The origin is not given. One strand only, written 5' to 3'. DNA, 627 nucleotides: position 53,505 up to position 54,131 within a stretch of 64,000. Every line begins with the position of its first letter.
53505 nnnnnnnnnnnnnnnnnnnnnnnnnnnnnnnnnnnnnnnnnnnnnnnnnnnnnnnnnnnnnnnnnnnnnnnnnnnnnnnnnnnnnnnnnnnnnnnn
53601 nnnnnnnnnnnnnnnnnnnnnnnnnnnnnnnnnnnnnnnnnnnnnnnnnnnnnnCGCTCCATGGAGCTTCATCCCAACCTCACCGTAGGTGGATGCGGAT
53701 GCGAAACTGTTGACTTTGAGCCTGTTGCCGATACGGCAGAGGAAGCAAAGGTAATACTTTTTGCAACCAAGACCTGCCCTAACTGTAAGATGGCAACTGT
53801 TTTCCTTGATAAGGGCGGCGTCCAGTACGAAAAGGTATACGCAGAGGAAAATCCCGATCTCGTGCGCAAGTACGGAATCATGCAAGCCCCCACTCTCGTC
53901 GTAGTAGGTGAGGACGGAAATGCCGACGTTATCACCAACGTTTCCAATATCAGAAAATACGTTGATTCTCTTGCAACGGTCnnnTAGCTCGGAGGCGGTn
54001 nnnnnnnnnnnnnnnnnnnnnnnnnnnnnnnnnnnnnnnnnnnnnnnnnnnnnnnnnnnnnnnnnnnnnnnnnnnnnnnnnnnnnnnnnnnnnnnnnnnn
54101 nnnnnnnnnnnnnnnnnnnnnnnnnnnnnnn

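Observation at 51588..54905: NrdD fused to a CPNC thioredoxin-fold domain, followed by a thioredoxin-reductase homolog without the NADPH motif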

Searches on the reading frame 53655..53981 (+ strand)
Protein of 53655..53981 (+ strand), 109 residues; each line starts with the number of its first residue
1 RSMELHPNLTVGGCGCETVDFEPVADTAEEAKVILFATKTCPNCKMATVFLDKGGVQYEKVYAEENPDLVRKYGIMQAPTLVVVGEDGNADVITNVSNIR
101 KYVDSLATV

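Call 23: search_protein_representatives(protein=window:53655-53981:+)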
Query: 109 residues. Proteins with E-value up to 0.001 (for the whole library): 769; up to 1e-10: 301; up to 1e-30: 0. The best 150 are listed.
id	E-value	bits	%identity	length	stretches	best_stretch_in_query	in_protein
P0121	3.6e-24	101.2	45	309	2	18-83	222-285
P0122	2.1e-22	95.5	61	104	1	25-104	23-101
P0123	1.2e-21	93.0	50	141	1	23-104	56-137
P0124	1.4e-20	89.6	61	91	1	28-104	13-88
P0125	1.5e-20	89.5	51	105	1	14-105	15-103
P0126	2.3e-20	89.0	57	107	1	29-106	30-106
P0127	3.0e-20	88.6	48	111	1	23-105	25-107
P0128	4.8e-20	87.9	58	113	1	28-104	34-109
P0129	6.9e-20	87.4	58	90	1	31-103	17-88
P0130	9.0e-20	87.1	56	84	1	28-106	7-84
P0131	1.2e-19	86.6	58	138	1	23-105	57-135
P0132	2.1e-19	85.9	52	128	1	30-106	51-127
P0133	2.9e-19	85.4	53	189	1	30-104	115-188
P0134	5.7e-19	84.5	51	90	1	23-104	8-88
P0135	7.6e-19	84.1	58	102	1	23-104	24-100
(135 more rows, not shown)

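Call 35: find_homologous_proteins(query=window:53655-53981:+, max_evalue=0.00001)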
Query window:53655-53981:+ (109 aa): 67 proteins with E <= 0.00001 among 68 candidates.
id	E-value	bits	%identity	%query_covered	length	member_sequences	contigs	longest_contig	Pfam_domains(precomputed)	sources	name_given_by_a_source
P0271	2.3e-58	213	91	95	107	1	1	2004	PF00462.31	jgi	jgi:ribonucleoside-triphosphate reductase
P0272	6.4e-29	118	61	86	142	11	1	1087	PF00462.31,PF00085.27,PF13597.12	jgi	jgi:ribonucleoside-triphosphate reductase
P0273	1.0e-25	108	64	70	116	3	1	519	PF00462.31,PF00085.27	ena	-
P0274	1.6e-25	107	65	68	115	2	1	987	PF00462.31,PF00085.27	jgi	jgi:ribonucleoside-triphosphate reductase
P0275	6.2e-25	105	64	69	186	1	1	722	-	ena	-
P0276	8.0e-24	102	64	68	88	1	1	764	PF00462.31,PF00085.27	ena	-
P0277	1.3e-23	101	65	69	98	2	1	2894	PF00462.31,PF00085.27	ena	-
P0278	7.3e-23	99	61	69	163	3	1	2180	PF00462.31,PF00085.27,PF13597.12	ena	-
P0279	2.5e-22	97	60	78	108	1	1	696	PF00462.31,PF13192.13,PF00085.27,PF13905.13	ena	-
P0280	3.7e-22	96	64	67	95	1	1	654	PF00462.31,PF00085.27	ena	-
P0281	8.9e-22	95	60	69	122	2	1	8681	PF00462.31,PF00085.27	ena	-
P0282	2.2e-21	94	53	80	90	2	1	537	PF00462.31,PF00085.27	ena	-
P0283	2.6e-21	94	62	71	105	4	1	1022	PF00462.31,PF00085.27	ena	-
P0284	5.0e-21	93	60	76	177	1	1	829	PF00462.31,PF00085.27,PF13597.12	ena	-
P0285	6.9e-21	92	62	67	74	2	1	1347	PF00462.31,PF13192.13,PF00085.27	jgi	jgi:ribonucleoside-triphosphate reductase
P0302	7.8e-16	76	61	66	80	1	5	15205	PF00462.31,PF00085.27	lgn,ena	-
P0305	1.2e-15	75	58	67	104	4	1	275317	PF00462.31,PF00085.27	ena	-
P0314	1.7e-14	72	57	68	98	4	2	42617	PF00462.31,PF00085.27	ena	-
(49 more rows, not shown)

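Call 36: find_encoding_contigs(protein=P0305, flank=6000, max_places=2)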
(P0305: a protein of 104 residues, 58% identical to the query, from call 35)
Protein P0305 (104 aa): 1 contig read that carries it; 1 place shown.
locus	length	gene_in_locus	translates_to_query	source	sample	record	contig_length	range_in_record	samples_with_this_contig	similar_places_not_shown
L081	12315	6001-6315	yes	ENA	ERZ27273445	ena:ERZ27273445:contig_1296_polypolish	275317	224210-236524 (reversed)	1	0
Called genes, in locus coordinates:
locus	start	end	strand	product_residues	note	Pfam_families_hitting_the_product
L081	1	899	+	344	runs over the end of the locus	PF12895:ANAPC3 (faint), PF13432:TPR_16, PF25062:ARM_TT21_N (weak), PF00515:TPR_1 (weak), PF07719:TPR_2 (weak), PF13181:TPR_8 (weak), PF13432:TPR_16, PF14559:TPR_19 (weak), +10 more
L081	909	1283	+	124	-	PF13167:GTP-bdg_N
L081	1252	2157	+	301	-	PF16360:GTP-bdg_M, PF00350:Dynamin_N (faint), PF03193:RsgA_GTPase (faint), PF00009:GTP_EFTU (faint), PF01926:MMR_HSR1, PF02421:FeoB_N (weak)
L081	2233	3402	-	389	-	PF01235:Na_Ala_symp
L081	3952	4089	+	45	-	PF03477:ATP-cone (weak)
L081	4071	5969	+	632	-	PF03477:ATP-cone, PF13597:NRDD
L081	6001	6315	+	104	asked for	PF00085:Thioredoxin (faint), PF00462:Glutaredoxin (weak)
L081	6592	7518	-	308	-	-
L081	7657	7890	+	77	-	PF01430:HSP33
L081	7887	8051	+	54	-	PF01430:HSP33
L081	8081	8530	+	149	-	PF01430:HSP33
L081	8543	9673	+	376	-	PF00795:CN_hydrolase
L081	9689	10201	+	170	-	PF02540:NAD_synthase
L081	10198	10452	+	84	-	-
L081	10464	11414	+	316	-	PF01244:Peptidase_M19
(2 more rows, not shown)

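Call 37: find_encoding_contigs(protein=P0302, flank=6000, max_places=2)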
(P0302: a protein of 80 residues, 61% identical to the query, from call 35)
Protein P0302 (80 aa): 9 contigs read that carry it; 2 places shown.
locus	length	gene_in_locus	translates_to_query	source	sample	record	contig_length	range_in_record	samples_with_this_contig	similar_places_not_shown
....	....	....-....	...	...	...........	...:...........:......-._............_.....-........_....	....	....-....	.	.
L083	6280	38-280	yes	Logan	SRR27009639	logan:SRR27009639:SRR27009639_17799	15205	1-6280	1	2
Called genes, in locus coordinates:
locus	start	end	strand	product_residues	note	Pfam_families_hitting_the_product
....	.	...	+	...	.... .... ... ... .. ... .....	?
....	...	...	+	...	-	-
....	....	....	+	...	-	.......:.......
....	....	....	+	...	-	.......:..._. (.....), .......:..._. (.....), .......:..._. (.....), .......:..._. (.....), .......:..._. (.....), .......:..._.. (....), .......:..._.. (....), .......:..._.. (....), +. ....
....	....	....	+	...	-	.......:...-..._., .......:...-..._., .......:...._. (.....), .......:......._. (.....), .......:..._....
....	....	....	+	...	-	-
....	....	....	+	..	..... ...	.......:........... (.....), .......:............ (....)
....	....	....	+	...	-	?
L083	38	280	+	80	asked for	PF00085:Thioredoxin (faint), PF00462:Glutaredoxin (weak)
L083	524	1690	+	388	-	PF28082:ZorA-like_t1, PF01618:MotA_ExbB (weak)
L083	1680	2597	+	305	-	PF00691:OmpA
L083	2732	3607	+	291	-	PF02588:YitT_membrane, PF10035:DUF2179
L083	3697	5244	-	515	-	PF03460:NIR_SIR_ferr, PF01077:NIR_SIR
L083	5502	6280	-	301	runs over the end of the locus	PF00497:SBP_bac_3, PF12974:Phosphonate-bd (weak)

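Call 38: find_encoding_contigs(protein=P0314, flank=6000, max_places=2)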
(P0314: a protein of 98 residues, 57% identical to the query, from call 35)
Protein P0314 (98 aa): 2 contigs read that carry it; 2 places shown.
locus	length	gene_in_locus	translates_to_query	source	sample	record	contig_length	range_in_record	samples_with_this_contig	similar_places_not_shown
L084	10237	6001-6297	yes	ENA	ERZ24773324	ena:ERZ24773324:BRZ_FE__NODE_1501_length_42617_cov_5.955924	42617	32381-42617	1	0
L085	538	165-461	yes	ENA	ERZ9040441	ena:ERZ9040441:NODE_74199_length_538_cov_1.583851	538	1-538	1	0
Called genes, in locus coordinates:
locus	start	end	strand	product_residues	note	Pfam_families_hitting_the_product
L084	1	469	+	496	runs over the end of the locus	PF00232:Glyco_hydro_1, PF00150:Cellulase (faint)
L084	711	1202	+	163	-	PF13353:Fer4_12, PF04055:Radical_SAM (weak)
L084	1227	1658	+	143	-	PF22769:DCD (weak), PF00692:dUTPase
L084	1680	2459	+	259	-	PF13174:TPR_6 (faint), PF00515:TPR_1 (faint), PF13424:TPR_12 (faint), PF13432:TPR_16 (weak), PF07719:TPR_2 (faint), PF13181:TPR_8 (faint), PF13414:TPR_11 (faint), PF13428:TPR_14 (faint), +1 more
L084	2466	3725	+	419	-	PF13167:GTP-bdg_N, PF02421:FeoB_N (faint), PF16360:GTP-bdg_M, PF00350:Dynamin_N (faint), PF01926:MMR_HSR1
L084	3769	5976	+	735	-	PF03477:ATP-cone, PF13597:NRDD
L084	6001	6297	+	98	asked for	PF00085:Thioredoxin (weak), PF00462:Glutaredoxin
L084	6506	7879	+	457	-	PF13638:PIN_4, PF02562:PhoH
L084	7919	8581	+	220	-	PF01966:HD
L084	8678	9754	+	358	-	-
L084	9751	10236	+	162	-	?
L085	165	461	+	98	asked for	PF00085:Thioredoxin (weak), PF00462:Glutaredoxin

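Call 55: predict_structure(alignment_id=A1)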
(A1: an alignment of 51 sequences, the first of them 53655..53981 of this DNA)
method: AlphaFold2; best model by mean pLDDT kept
length: 109 residues; sequences in the alignment: 51
mean_pLDDT: 81.4   pTM: 0.66
mean pLDDT of the five models: 81.4, 80.8, 79.6, 77.0, 76.6
residues with pLDDT >= 90: 70; 70-90: 9; 50-70: 10; < 50: 20
segments of 3 or more residues with pLDDT < 50: 9-22, 24-26
pLDDT, mean of each block of 10 residues (from residue 1): 49 44 52 95 96 96 95 94 90 96 89
secondary structure, 60 per line:
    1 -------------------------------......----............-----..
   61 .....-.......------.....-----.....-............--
elements in order: E32-37 H42-53 E59-62 H67-73 E80-84 E90-94 H96-107

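Call 57: fold_search(model_id=the predicted structure, library=pdb)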
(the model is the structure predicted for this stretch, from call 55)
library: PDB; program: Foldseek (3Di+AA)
matches with E <= 10: 1642; with E <= 0.001: 150
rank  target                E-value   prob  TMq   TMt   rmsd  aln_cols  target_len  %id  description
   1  3ziv_A                6.6e-05  1.00  0.57  0.58   5.1        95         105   25  Crystal Structure of Ancestral Thioredoxin Relative to last Archaea- Eukaryotes Common Ancestor (AECA) from the Precam (released 2013-08-21)
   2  3hxs_A                7.0e-05  1.00  0.57  0.53   6.7       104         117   21  Crystal Structure of Bacteroides fragilis TrxP (released 2010-01-12)
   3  4o32_A                1.0e-04  1.00  0.52  0.61   4.1        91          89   22  Structure of a malarial protein (released 2014-12-24)
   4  4ruv                  1.2e-04  1.00  0.51  0.52   3.5        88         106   19  Crystal structure of thioredoxin 2 from Staphylococcus aureus NCTC8325 (released 2015-12-09)
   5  4o32_C                1.2e-04  1.00  0.51  0.59   4.1        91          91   22  Structure of a malarial protein (released 2014-12-24)
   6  7asw                  1.3e-04  1.00  0.55  0.53   3.8        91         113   21  Crystal structure of chloroplastic thioredoxin z defines a novel type-specific target recognition (released 2021-05-19)
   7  3hyp_A                1.3e-04  1.00  0.58  0.55   6.0       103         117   21  Crystal structure of Bacteroides fragilis TrxP_S105G mutant (released 2010-01-12)
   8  6gn9                  1.5e-04  1.00  0.59  0.62   3.3        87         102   25  Crystal structure of a thioredoxin from Clostridium acetobutylicum at 1.75 A resolution (released 2018-12-12)
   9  6gnd_D                1.5e-04  1.00  0.59  0.67   3.2        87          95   24  Crystal structure of the complex of a Ferredoxin-Flavin Thioredoxin Reductase and a Thioredoxin from Clostridium aceto (released 2018-12-12)
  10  4o32_B                1.5e-04  1.00  0.53  0.62   4.0        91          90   21  Structure of a malarial protein (released 2014-12-24)
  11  9wzm                  1.6e-04  1.00  0.52  0.48   4.1        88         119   20  Crystal structure of rice protein disulfide isomerase-like protein OsPDIL2-3 a0 domain (released 2026-04-08)
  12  1uvz_C                1.8e-04  1.00  0.59  0.60   2.8        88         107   22  structure of human thioredoxin 2 (released 2005-06-16)
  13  2o7k                  1.8e-04  1.00  0.57  0.60   3.0        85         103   24  S. aureus thioredoxin (released 2007-07-24)
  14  7vql                  1.8e-04  1.00  0.58  0.55   2.8        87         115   25  de novo designed based on 1r26 (released 2022-06-08)
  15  2puk_C                1.8e-04  1.00  0.60  0.61   4.7        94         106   20  Crystal structure of the binary complex between ferredoxin: thioredoxin reductase and thioredoxin m (released 2007-07-10)
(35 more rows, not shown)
